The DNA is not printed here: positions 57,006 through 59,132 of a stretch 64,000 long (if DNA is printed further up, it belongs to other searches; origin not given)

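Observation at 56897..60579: Three-gene operon: small protein + short Rad50/SMC-like zinc-hook ABC ATPase + PIN-like/helical protein. This is a candidate undescribed defence or DNA-processing system.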

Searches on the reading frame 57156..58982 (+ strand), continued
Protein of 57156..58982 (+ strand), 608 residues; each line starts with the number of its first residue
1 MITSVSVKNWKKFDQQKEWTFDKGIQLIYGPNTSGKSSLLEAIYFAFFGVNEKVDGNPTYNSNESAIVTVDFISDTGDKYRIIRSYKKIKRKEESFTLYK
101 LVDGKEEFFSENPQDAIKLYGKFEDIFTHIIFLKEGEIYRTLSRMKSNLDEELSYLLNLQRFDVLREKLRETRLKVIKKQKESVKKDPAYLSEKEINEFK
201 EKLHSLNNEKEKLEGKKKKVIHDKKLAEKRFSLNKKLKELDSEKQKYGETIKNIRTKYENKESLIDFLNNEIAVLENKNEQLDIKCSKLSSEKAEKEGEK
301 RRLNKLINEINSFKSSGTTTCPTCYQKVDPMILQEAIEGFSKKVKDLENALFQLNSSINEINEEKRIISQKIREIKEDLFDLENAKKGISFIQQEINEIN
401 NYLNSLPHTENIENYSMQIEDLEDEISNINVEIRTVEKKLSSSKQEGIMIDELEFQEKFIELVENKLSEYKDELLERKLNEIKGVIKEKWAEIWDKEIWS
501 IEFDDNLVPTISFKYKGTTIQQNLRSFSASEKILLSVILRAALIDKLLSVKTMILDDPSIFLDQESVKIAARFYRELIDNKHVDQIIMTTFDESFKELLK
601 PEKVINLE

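Call 57: search_protein_families(library=padloc, proteins=[P0009], max_evalue=0.001)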
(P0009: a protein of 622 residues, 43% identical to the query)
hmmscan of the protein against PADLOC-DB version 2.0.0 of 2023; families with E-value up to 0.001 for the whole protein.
P0009 (622 aa): 32 families (the best 25 are shown)
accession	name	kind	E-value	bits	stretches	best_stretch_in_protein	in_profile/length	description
PDLC03859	LmuB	-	1.3e-28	98.6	1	15-615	2-593/611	-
PDLC03863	LmuB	-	4.3e-17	60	1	18-480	5-472/610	-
PDLC04135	mad3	-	9.9e-13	46.4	1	18-619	2-334/374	mads_3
PDLC02747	PbeC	-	6.8e-12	43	1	20-494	5-502/632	PbeC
PDLC02741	PbeC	-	4.1e-11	40.1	1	18-522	3-531/644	PbeC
PDLC03862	LmuB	-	1.2e-10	38.5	1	31-596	19-588/643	-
PDLC03860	LmuB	-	2.3e-10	37.7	1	30-115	17-97/565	-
PDLC02668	DndD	-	2.6e-10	37.9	1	20-554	5-572/659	DndD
PDLC02714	PbeC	-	2.4e-09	34.6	1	18-554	3-566/651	PbeC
PDLC00278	PtuA1|PtuA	-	7.4e-09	33.4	1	17-73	2-57/436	AAA ATPase domain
PDLC02723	PbeC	-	2e-08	31.2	1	17-86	2-75/618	PbeC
PDLC02730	PbeC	-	3.4e-08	30.7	1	18-516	3-536/651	PbeC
PDLC00277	PtuA1|PtuA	-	1.5e-07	29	1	19-88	4-72/423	AAA ATPase domain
PDLC02756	PbeC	-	1.7e-07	28.7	1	18-513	3-530/643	PbeC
PDLC00298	PtuA1|PtuA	-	2.3e-07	28.3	1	18-83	3-67/423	AAA ATPase domain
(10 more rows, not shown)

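Call 58: search_protein_families(library=padloc, proteins=[P0013, P0014, P0015, P0016], max_evalue=1e-8)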
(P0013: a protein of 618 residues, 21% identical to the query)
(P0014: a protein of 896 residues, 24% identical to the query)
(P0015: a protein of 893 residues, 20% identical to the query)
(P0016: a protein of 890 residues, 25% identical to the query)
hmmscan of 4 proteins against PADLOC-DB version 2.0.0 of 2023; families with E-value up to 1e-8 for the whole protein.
P0013 (618 aa): 10 families
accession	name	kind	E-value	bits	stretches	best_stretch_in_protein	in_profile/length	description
PDLC03859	LmuB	-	1e-35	122.1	1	1-602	3-587/611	-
PDLC02747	PbeC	-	3.3e-22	77.1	2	179-603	197-631/632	PbeC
PDLC04135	mad3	-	2.9e-20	71.2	1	2-603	1-326/374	mads_3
PDLC03863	LmuB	-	1.3e-19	68.4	1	195-613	211-593/610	-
PDLC03865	LmuB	-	4.4e-17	59.6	1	197-501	387-669/1007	-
PDLC02668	DndD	-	4.6e-13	47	0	200-605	235-626/659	DndD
PDLC03860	LmuB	-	5.4e-13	46.3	0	18-98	20-91/565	-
PDLC03864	LmuB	-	6.6e-12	42.8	0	208-606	252-640/657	-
PDLC02756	PbeC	-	1.9e-11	41.7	0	189-605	227-625/643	PbeC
PDLC04164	AriA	-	2.4e-09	35.1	0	514-599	148-231/253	-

P0014 (896 aa): 33 families (the best 25 are shown)
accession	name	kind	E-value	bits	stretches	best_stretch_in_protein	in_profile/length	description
PDLC03859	LmuB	-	4.7e-44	149.6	2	2-451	4-457/611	-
PDLC04135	mad3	-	1.3e-33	115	2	597-884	110-350/374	mads_3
PDLC02741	PbeC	-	1.1e-28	98.2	1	598-853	360-616/644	PbeC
PDLC03863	LmuB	-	3.1e-26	90.2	2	15-101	14-94/610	-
PDLC02726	PbeC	-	3.5e-26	89.8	1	2-284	2-272/637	PbeC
PDLC02747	PbeC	-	8.5e-26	89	2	2-93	2-103/632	PbeC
PDLC02740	PbeC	-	1.4e-25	88.2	1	567-861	343-623/648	PbeC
PDLC03865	LmuB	-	6.9e-25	85.4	1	3-763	3-864/1007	-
PDLC02668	DndD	-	1.3e-24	85.2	1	569-860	347-625/659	DndD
PDLC02714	PbeC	-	7.6e-24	82.5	2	599-842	365-616/651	PbeC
PDLC02730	PbeC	-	1e-23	82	1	625-839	410-618/651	PbeC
PDLC02663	DndD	-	2e-22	77.8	1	657-859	443-637/675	DndD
PDLC02756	PbeC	-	4.3e-22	76.9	1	603-859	378-623/643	PbeC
PDLC03868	LmuB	-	3.4e-17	60.1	0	4-78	7-90/1035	-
PDLC02722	PbeC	-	3.3e-16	57.1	0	4-93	4-102/643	PbeC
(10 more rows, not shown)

P0015 (893 aa): 33 families (the best 25 are shown)
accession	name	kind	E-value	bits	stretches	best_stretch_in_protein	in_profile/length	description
PDLC03859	LmuB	-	2.4e-33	114.2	2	1-446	3-472/611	-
PDLC04135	mad3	-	2.2e-32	111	2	643-878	146-349/374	mads_3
PDLC02756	PbeC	-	6.5e-26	89.5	1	615-856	393-623/643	PbeC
PDLC02668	DndD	-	2e-25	87.9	1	603-858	381-626/659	DndD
PDLC02740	PbeC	-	3.8e-25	86.8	1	564-859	343-624/648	PbeC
PDLC02663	DndD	-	4e-23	80.1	1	660-856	449-637/675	DndD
PDLC02741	PbeC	-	1.4e-22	78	0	1-91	1-104/644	PbeC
PDLC02747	PbeC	-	2.7e-22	77.4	2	571-856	361-631/632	PbeC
PDLC02730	PbeC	-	5.9e-21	72.9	1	1-88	1-105/651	PbeC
PDLC02726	PbeC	-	3.4e-19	66.8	2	2-285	2-275/637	PbeC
PDLC02714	PbeC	-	8.5e-19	65.8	1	1-91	1-105/651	PbeC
PDLC02731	PbeC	-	2.8e-18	64.1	1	657-864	432-631/645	PbeC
PDLC03863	LmuB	-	1.1e-17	62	0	4-94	6-89/610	-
PDLC02723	PbeC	-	4.6e-17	59.7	1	573-800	355-577/618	PbeC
PDLC02667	DndD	-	1.3e-16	58.6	1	617-856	397-621/657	DndD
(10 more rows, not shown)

P0016 (890 aa): 38 families (the best 25 are shown)
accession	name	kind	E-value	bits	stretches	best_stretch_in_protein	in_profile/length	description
PDLC03859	LmuB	-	1.9e-42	144.3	2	2-420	4-469/611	-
PDLC04135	mad3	-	1e-37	128.6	2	547-885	64-354/374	mads_3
PDLC02668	DndD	-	4e-25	86.9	1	587-860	365-626/659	DndD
PDLC02747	PbeC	-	5.3e-25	86.3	2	570-858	358-631/632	PbeC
PDLC02740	PbeC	-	3.9e-24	83.5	1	573-859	350-622/648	PbeC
PDLC02756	PbeC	-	6.4e-22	76.3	1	613-859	389-624/643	PbeC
PDLC03863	LmuB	-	7.6e-21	72.4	1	5-102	7-97/610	-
PDLC02741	PbeC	-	9.8e-21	71.9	1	4-91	4-104/644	PbeC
PDLC02714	PbeC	-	1.4e-20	71.7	1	4-100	4-114/651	PbeC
PDLC02726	PbeC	-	2.5e-20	70.5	1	2-283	2-273/637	PbeC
PDLC02663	DndD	-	8.3e-20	69.1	1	631-858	417-637/675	DndD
PDLC02979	AriA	-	8.9e-19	66.5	1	5-403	5-268/373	-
PDLC02723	PbeC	-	2.6e-18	63.9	1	572-802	362-577/618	PbeC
PDLC02667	DndD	-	6.4e-18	62.8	1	472-858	236-621/657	DndD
PDLC02731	PbeC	-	1.4e-17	61.8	1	648-862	428-627/645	PbeC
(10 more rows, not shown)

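Call 59: search_protein_families(library=ncbifam, proteins=[P0013, P0009], max_evalue=1e-8)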
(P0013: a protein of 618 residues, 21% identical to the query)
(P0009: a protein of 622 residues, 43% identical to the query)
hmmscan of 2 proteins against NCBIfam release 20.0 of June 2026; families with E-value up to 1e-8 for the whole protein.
P0013 (618 aa): 8 families
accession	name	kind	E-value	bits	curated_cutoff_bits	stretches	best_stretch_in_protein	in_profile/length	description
NF045487.1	ASRP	equivalog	2.1e-30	105.9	300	1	11-599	2-591/593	archaea-specific SMC-related protein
NF003034.1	PRK03918.1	equivalog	3.1e-27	95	700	2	1-173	1-166/878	DNA double-strand break repair ATPase Rad50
NF041035.1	Rad50_Halo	equivalog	1.3e-25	90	1000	1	1-308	1-296/883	DNA double-strand break repair ATPase Rad50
NF002572.0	PRK02224.1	equivalog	3.8e-25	88.4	1087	2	1-214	1-215/888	DNA double-strand break repair ATPase Rad50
NF041034.1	Rad50_Sulf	equivalog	4.6e-21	74.4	1000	1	340-604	578-848/872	DNA double-strand break repair ATPase Rad50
NF002244.0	PRK01156.1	equivalog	1.4e-20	73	847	0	1-170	1-167/895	DNA double-strand break repair ATPase Rad50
NF053563.1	Rkd4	equivalog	2.6e-10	39.1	860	0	1-51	1-50/747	arcadin-4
TIGR02169.1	SMC_prok_A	equivalog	2e-09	35.7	729.4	0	3-50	2-49/1165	chromosome segregation protein SMC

P0009 (622 aa): 8 families
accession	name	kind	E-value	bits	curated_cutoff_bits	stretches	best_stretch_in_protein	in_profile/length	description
NF045487.1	ASRP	equivalog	8.5e-29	100.6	300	1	32-583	7-573/593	archaea-specific SMC-related protein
NF003034.1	PRK03918.1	equivalog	3.2e-25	88.3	700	1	18-216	3-203/878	DNA double-strand break repair ATPase Rad50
NF002572.0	PRK02224.1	equivalog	2e-21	76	1087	1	19-178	4-167/888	DNA double-strand break repair ATPase Rad50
NF041035.1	Rad50_Halo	equivalog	8.2e-20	70.8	1000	1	20-186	5-175/883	DNA double-strand break repair ATPase Rad50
NF002244.0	PRK01156.1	equivalog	3.5e-18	65.1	847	1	18-329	3-308/895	DNA double-strand break repair ATPase Rad50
TIGR00618.1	sbcc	subfamily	1.2e-15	56.6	478.5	1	18-270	3-273/1043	exonuclease subunit SbcC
NF041034.1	Rad50_Sulf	equivalog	9.5e-13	46.9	1000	0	18-325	3-309/872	DNA double-strand break repair ATPase Rad50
NF053563.1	Rkd4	equivalog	7.1e-10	37.7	860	1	17-149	2-134/747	arcadin-4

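Call 91: find_encoding_contigs(protein=P0013, flank=6000, max_places=2)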
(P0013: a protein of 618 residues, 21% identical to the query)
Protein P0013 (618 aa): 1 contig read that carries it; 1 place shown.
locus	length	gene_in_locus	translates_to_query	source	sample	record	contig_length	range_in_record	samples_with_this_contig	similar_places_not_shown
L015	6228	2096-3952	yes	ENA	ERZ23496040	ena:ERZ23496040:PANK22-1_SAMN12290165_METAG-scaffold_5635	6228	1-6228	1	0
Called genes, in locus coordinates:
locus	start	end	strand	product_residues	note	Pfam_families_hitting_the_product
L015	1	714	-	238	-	?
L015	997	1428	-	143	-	-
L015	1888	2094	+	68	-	-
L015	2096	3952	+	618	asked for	PF02463:SMC_N, PF13166:AAA_13 (faint), PF13175:AAA_15 (faint), PF13476:AAA_23 (faint), PF13514:AAA_27 (weak)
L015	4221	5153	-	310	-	PF00753:Lactamase_B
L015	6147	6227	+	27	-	?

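Call 92: find_encoding_contigs(protein=P0011, flank=8000, max_places=2)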
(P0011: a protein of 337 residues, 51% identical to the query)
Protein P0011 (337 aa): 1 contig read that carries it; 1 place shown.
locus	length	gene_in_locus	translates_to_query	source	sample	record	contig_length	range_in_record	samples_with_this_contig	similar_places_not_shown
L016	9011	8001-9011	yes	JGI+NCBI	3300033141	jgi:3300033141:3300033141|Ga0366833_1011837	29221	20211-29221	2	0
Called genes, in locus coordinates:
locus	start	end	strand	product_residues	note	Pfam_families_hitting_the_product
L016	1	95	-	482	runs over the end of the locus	PF12706:Lactamase_B_2, PF07521:RMMBL (faint)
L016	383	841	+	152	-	-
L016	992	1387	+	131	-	-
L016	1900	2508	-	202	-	-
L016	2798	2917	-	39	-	-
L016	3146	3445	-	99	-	-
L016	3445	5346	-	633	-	-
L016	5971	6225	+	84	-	-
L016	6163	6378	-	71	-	-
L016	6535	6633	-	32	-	-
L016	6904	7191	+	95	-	-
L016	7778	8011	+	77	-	-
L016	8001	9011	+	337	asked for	PF02463:SMC_N, PF13175:AAA_15, PF13476:AAA_23, PF13514:AAA_27 (weak), PF13555:AAA_29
